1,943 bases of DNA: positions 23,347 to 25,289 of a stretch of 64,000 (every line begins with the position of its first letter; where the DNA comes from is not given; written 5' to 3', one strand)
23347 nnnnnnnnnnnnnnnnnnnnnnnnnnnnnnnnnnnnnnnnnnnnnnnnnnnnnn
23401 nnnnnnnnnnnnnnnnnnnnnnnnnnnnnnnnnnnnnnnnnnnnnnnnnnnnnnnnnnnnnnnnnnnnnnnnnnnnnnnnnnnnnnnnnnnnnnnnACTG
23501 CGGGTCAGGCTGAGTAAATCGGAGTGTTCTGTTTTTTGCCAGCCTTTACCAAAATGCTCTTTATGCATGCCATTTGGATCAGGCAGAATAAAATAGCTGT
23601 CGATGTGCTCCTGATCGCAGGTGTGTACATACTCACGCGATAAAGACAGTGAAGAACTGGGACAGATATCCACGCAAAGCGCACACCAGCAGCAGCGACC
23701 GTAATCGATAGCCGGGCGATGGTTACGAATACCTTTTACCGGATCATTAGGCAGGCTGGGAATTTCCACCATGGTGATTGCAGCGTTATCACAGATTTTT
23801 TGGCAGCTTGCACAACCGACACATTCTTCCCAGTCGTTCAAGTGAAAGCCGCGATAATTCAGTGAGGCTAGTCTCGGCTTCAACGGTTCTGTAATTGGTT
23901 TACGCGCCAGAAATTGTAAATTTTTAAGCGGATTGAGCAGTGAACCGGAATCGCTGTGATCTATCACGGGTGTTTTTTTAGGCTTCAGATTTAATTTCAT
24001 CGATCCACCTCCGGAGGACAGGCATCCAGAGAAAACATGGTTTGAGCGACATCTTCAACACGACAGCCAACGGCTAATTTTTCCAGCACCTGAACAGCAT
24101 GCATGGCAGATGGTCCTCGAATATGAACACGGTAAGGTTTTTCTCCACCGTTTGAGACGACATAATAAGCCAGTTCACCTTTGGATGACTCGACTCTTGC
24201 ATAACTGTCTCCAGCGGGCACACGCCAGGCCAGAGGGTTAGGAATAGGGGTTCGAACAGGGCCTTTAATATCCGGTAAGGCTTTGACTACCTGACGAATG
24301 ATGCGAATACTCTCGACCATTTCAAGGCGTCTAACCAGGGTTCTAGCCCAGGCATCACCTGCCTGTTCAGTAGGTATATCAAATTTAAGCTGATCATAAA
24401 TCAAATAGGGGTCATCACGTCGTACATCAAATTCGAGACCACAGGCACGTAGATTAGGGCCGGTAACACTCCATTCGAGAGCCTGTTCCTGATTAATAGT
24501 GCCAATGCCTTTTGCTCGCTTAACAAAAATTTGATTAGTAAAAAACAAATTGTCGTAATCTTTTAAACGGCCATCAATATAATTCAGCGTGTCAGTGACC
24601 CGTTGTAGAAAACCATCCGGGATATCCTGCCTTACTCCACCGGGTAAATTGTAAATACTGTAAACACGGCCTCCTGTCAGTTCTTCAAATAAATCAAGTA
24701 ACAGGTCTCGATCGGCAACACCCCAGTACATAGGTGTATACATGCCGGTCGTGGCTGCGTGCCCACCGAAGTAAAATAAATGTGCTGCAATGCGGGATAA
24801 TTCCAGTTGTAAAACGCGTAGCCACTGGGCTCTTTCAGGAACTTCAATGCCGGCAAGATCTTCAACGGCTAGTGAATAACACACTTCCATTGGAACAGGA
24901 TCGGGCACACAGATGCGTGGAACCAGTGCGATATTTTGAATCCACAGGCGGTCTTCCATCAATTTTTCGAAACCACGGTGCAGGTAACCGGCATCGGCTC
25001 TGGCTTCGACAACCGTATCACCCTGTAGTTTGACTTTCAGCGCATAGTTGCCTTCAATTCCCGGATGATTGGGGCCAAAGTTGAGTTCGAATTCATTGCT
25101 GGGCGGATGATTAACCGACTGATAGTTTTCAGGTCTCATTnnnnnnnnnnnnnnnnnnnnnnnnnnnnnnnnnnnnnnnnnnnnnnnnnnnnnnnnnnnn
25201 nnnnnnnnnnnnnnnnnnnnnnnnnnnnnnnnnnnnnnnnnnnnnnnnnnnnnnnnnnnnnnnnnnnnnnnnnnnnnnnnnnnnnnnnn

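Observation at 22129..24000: NuoI/MbxN-like ferredoxin subunit fused in-frame to a GltD/SudA-type NAD(P)H flavoprotein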

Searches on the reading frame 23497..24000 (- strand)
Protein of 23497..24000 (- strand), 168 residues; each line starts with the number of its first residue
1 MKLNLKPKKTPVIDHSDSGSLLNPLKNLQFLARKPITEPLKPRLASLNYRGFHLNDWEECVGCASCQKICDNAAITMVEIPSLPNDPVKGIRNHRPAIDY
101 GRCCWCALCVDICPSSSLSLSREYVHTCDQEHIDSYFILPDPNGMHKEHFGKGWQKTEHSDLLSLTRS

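Call 44: search_solved_structures(query=window:23497-24000:-, max_evalue=0.00001, show_alignments=2)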
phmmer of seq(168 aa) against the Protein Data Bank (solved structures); distinct sequences matched with E-value up to 0.00001: 25.
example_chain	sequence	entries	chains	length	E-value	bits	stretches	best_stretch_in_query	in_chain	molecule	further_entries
6u8y_N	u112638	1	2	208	2.5e-20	76.2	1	19-129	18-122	NADH dehydrogenase subunit I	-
6hum_I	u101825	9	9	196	1.5e-10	44.3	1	30-131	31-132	NAD(P)H-quinone oxidoreductase subunit I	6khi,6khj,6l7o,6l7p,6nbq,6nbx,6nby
2fug_9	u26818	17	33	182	2e-10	43.9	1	28-135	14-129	NADH-quinone oxidoreductase chain 9 | NADH-QUINONE OXIDOREDUCTASE SUBUNIT 9 | NADH-quinone oxidoreductase subunit I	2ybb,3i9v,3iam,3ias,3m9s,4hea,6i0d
7wfg_I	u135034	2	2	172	8.8e-10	41.8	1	33-132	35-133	NAD(P)H-quinone oxidoreductase subunit I, chloroplastic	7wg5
8e9g_I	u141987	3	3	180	1.1e-09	41.4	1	30-129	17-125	NADH-quinone oxidoreductase subunit I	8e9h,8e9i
7bkb_K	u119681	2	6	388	3.7e-09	39.8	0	56-121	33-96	Formylmethanofuran dehydrogenase, subunit F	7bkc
7eu3_I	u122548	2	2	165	4.5e-09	39.5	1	32-132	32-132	NAD(P)H-quinone oxidoreductase subunit I, chloroplastic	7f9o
9grx_I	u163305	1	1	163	5.6e-09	39.2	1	33-132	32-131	NAD(P)H-quinone oxidoreductase subunit I, chloroplastic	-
6cfw_N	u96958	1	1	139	2.1e-08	37.3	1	30-136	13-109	NADH-plastoquinone oxidoreductase subunit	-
7z0s_F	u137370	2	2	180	2.1e-08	37.3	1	37-125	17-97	Formate hydrogenlyase subunit 6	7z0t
5t5i_F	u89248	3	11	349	5.4e-08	36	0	56-122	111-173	Tungsten formylmethanofuran dehydrogenase subunit fwdF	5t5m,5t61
8qby_I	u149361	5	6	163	7.2e-07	32.3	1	38-121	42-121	NADH-quinone oxidoreductase subunit I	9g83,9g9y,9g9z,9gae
5xtb_B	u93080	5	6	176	1.5e-06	31.3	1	38-118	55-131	NADH dehydrogenase [ubiquinone] iron-sulfur protein 8, mitochondrial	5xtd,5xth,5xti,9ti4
5lc5_I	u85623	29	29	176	1.8e-06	31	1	29-118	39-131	NADH dehydrogenase [ubiquinone] iron-sulfur protein 8, mitochondrial | Mitochondrial complex I, TYKY subunit | NADH:ubiquinone oxidoreductase core subunit S8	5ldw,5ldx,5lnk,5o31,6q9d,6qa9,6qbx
6g2j_I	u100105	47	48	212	1.9e-06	30.9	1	38-118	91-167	NADH dehydrogenase [ubiquinone] iron-sulfur protein 8, mitochondrial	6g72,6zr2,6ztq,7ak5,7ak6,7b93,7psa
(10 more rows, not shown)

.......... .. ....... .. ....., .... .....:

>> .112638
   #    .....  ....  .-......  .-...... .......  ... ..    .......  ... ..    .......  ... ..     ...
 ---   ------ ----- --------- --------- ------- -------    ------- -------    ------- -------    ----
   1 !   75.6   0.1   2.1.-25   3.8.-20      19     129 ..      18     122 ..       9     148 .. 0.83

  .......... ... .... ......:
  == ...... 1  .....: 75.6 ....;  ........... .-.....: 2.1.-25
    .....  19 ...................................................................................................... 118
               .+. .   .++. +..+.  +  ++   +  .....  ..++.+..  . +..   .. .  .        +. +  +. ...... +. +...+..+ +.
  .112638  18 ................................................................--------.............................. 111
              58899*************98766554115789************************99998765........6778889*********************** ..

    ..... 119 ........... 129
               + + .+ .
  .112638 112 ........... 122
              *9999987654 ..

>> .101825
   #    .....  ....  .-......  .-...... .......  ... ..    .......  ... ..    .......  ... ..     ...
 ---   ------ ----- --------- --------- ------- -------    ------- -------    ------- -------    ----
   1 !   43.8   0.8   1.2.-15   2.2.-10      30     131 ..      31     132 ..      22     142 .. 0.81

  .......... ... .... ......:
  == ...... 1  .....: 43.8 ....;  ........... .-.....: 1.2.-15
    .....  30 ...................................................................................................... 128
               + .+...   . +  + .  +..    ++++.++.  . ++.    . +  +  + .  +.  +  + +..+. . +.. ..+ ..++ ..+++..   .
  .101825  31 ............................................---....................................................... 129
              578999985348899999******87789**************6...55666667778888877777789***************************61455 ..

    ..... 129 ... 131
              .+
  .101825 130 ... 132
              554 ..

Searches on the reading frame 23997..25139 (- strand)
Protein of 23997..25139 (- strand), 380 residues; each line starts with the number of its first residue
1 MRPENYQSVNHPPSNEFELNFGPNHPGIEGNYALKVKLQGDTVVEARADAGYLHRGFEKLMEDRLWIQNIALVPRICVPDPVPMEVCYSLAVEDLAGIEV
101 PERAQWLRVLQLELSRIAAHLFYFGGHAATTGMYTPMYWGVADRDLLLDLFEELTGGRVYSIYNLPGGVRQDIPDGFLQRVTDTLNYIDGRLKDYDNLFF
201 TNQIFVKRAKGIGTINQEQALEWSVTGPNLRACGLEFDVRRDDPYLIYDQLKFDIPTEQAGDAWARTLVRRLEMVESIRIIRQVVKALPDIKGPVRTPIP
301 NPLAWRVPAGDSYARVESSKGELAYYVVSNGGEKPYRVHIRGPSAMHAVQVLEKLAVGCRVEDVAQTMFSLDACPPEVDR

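Call 5: search_protein_families(library=pfam, proteins=[window:23997-25139:-], max_evalue=0.01)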
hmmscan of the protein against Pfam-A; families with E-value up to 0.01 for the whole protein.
window:23997-25139:- (380 aa): 3 families
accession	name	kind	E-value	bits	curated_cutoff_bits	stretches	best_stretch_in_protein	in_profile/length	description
PF00346.24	Complex1_49kDa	-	5.1e-81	272.1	24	1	131-380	2-271/271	Respiratory-chain NADH dehydrogenase, 49 Kd subunit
PF00374.24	NiFeSe_Hases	-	0.00085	18.8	25.8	1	55-124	1-70/508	Nickel-dependent hydrogenase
PF14085.11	DUF4265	-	0.0037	17.7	27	0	326-375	44-93/115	Domain of unknown function (DUF4265)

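Call 6: search_protein_families(library=ncbifam, proteins=[window:23997-25139:-], max_evalue=0.001)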
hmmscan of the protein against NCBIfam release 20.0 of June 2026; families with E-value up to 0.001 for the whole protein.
window:23997-25139:- (380 aa): 11 families
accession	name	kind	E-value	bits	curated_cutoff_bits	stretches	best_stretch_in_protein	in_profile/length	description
NF004739.1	PRK06075.1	equivalog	9.3e-136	452.6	360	2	18-296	2-278/384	NADH-quinone oxidoreductase subunit D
TIGR01962.1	NuoD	equivalog_domain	2.3e-107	359.2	459.35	2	17-299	3-283/386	NADH dehydrogenase (quinone) subunit D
NF008974.0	PRK12322.1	equivalog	5.3e-106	354.7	522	1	15-379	5-365/366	NADH-quinone oxidoreductase subunit D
NF040602.1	F420_dehyd_FpoD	exception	6e-100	334.8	600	1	14-380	5-372/372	F420H2 dehydrogenase subunit FpoD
NF009808.0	PRK13292.1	equivalog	1.9e-95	320.4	1156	2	14-290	405-681/791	NADH-quinone oxidoreductase subunit B/C/D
NF008728.0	PRK11742.1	equivalog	7.4e-88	295.4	840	2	3-295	200-491/598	NADH-quinone oxidoreductase subunit C/D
NF005649.0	PRK07415.1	equivalog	4.8e-84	282.7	583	2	16-290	10-285/394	NAD(P)H-quinone oxidoreductase subunit H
NF033181.1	NiFeSe_hydrog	equivalog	2.1e-08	33.5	600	1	28-124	12-107/507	nickel-dependent hydrogenase large subunit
NF045518.1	H2_NiFeSe_large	exception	2.4e-08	33.3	780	1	28-127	12-110/485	NiFeSe hydrogenase large subunit HysA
NF007550.0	PRK10170.1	equivalog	7.1e-05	21.4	1101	1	28-125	27-124/597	Ni/Fe-hydrogenase large subunit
NF007778.0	PRK10467.1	equivalog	0.00065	18.1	969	1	28-124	13-108/567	hydrogenase 2 large subunit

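Call 17: search_solved_structures(query=window:23997-25139:-, max_evalue=1e-10, show_alignments=5)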
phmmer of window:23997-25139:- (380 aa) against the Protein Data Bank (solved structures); distinct sequences matched with E-value up to 1e-10: 54.
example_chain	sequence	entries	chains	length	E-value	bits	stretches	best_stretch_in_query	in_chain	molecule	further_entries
6u8y_L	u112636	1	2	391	3.9e-119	401.6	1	14-380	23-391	NADH dehydrogenase subunit D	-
2fug_4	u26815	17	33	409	1e-78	268.5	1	17-301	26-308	NADH-quinone oxidoreductase chain 4 | NADH-QUINONE OXIDOREDUCTASE SUBUNIT 4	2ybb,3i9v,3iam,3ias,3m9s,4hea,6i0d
9f5x_E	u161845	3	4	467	1.4e-73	251.6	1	13-290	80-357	NADH:ubiquinone oxidoreductase 49 kD subunit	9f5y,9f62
7zm7_C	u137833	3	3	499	1.3e-72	248.4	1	15-296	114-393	NADH-ubiquinone oxidoreductase 49 kDa subunit-like protein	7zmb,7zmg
9iho_D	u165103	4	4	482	1.4e-71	245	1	13-380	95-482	NUCM (49 kDa) subunit of mitochondrial NADH:ubiquinone oxidoreductase (Complex I)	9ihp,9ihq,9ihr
7arc_D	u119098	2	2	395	2e-71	244.5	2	15-298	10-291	ND7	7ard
6hum_H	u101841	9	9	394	2.7e-71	244.1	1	17-290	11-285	NAD(P)H-quinone oxidoreductase subunit H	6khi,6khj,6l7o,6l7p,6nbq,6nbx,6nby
8ba0_D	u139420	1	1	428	5.7e-69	236.4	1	16-293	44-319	Complex I-49kD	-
8b9z_D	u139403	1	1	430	5.9e-69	236.4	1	16-293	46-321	Complex I-49kD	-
8esw_S2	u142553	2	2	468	8.4e-69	235.9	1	16-293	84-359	Complex I-49kD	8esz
6gcs_C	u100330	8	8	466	2.4e-68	234.4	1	15-289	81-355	49-KDA PROTEIN (NUCM) | Subunit NUCM of NADH:Ubiquinone Oxidoreductase (Complex I) | NUCM protein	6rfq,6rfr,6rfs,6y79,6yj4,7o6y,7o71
8qby_D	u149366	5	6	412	2.8e-68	234.2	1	15-288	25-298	NADH-quinone oxidoreductase subunit D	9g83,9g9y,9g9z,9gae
8bpx_D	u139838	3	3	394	3.5e-68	233.8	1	16-290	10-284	NADH dehydrogenase [ubiquinone] iron-sulfur protein 2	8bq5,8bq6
7aqr_D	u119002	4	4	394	3.6e-68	233.8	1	16-290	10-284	NADH dehydrogenase subunit 7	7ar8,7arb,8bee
7ar7_D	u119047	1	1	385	7.1e-68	232.8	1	17-290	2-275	NADH dehydrogenase [ubiquinone] iron-sulfur protein 2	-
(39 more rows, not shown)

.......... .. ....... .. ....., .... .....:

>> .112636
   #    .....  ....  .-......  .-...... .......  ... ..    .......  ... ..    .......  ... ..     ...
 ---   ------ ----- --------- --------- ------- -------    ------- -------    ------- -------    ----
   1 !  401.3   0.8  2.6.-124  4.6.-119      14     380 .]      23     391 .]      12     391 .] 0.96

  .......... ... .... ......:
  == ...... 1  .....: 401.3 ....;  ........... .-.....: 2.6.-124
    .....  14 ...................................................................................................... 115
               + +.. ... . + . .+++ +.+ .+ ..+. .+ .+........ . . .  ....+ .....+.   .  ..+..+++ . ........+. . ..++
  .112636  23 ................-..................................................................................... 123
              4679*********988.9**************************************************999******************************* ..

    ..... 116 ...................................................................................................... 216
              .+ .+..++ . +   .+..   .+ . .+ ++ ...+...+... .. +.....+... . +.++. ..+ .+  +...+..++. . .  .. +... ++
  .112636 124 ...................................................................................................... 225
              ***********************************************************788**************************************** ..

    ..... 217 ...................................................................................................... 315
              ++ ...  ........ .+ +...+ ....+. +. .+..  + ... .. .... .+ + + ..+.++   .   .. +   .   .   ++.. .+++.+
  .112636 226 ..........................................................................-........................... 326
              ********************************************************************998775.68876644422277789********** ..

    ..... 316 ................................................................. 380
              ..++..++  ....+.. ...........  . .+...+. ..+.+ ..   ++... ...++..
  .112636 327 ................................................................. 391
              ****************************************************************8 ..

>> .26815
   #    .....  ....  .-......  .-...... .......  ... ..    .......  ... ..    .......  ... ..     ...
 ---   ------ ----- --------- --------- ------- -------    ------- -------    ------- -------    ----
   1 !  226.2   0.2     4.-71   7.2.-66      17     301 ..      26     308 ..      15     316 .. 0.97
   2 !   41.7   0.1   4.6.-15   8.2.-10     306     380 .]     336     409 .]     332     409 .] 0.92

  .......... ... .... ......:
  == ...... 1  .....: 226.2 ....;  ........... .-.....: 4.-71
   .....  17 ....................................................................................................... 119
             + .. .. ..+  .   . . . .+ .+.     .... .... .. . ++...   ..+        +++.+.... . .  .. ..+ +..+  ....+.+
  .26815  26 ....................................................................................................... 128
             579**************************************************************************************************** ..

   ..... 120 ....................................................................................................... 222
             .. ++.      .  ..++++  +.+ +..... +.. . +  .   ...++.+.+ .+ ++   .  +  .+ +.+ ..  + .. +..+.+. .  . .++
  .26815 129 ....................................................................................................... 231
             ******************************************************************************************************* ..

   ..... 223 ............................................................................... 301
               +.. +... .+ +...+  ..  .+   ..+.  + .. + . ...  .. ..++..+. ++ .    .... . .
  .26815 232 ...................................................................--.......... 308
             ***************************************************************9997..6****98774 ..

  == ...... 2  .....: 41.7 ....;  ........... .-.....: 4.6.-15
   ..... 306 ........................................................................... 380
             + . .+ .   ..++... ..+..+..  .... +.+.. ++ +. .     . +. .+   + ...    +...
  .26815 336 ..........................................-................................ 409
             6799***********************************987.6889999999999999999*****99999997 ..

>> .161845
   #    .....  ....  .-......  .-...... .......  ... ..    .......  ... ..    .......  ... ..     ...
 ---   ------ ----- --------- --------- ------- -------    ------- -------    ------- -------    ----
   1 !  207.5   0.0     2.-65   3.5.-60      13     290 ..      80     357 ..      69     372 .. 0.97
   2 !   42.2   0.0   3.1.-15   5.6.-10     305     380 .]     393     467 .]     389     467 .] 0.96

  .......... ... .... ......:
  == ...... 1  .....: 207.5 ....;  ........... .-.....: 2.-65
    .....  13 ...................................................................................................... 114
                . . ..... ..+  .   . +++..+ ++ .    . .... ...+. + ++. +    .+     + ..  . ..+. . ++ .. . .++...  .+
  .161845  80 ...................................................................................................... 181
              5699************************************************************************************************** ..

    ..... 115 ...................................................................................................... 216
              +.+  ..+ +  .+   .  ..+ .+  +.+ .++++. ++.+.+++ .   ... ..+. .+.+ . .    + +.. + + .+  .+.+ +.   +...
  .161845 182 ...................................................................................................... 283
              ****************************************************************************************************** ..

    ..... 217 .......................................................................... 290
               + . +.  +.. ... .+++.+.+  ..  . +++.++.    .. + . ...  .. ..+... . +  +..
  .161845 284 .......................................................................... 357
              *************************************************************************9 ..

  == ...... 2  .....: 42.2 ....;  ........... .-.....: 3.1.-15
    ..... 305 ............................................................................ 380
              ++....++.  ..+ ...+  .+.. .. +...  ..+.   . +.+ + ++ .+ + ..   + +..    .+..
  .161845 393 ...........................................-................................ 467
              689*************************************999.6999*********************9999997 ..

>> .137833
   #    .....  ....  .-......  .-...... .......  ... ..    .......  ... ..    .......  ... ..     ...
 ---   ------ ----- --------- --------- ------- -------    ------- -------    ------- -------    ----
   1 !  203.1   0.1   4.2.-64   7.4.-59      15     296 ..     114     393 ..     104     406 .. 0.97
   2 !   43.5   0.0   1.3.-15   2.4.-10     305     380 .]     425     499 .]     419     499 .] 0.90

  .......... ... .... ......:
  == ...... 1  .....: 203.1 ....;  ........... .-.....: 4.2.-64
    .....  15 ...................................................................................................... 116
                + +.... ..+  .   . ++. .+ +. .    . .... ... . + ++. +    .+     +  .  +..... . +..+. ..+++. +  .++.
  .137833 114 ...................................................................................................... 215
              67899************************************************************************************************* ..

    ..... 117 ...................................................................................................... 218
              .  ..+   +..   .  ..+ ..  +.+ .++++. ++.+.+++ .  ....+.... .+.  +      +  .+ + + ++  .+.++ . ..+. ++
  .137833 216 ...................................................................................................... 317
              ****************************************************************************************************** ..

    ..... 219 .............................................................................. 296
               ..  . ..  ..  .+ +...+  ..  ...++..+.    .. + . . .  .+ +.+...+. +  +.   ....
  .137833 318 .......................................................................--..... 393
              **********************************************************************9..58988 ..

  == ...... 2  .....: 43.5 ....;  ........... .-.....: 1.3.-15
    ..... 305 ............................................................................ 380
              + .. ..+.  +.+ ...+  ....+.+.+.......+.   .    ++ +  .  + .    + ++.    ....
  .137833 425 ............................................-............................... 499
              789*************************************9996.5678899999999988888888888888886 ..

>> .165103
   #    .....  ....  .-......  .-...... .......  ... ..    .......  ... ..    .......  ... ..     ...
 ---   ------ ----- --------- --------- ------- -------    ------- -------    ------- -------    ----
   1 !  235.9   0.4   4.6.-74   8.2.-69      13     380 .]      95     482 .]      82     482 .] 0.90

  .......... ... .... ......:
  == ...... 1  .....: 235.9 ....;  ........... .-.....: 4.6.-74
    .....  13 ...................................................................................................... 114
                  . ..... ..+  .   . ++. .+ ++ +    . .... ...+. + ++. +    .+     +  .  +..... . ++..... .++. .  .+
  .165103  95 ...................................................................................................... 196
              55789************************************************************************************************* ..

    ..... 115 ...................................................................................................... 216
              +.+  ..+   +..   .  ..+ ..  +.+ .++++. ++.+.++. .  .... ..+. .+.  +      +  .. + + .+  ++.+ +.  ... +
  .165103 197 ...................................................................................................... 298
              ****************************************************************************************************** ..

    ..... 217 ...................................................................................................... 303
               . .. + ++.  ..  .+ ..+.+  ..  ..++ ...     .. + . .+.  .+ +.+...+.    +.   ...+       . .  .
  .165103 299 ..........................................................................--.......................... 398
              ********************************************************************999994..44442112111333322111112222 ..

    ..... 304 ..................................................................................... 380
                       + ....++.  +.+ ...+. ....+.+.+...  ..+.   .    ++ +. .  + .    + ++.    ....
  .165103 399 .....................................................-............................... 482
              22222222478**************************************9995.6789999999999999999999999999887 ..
